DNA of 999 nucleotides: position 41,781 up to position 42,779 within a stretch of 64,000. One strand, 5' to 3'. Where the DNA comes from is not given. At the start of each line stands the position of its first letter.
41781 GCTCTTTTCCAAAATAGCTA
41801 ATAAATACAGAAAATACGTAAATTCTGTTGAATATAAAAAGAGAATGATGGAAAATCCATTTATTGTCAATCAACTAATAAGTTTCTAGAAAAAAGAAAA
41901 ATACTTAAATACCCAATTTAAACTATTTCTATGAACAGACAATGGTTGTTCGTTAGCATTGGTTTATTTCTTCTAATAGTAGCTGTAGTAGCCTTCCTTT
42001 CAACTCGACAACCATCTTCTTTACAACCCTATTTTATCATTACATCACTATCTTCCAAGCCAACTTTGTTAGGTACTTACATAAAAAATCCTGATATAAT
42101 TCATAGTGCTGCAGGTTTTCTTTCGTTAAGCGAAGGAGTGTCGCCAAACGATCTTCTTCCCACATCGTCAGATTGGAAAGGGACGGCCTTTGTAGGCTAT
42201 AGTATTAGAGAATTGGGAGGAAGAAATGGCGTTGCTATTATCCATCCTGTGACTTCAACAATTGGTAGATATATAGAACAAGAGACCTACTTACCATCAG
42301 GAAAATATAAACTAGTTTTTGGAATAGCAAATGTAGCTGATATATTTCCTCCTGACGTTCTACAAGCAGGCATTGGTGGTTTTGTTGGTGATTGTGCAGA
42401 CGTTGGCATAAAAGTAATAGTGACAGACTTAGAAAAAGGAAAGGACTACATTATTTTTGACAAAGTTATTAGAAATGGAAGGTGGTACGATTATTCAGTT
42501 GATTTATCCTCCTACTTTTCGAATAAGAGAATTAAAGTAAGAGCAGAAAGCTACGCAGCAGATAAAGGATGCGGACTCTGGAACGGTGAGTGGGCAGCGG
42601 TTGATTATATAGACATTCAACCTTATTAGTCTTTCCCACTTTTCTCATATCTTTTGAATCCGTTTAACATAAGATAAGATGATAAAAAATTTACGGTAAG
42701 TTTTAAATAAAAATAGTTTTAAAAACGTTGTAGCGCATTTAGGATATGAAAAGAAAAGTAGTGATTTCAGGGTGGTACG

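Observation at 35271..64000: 29-kb surface-glycosylation island dense in GT-C paralogs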

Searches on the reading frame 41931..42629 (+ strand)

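Call 4: search_protein_families(library=pfam, proteins=[window:41931-42629:+], max_evalue=0.01)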
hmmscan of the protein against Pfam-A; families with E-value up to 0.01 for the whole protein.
window:41931-42629:+ (232 aa): 0 families

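Call 9: search_protein_families(library=ncbifam, proteins=[window:41931-42629:+], max_evalue=0.1)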
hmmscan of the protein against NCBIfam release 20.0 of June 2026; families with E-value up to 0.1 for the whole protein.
window:41931-42629:+ (232 aa): 1 family
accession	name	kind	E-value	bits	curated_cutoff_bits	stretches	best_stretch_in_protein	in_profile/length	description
TIGR03070.1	couple_hipB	subfamily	0.012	15.5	71.65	1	153-181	22-49/58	type II toxin-antitoxin system Y4mF family antitoxin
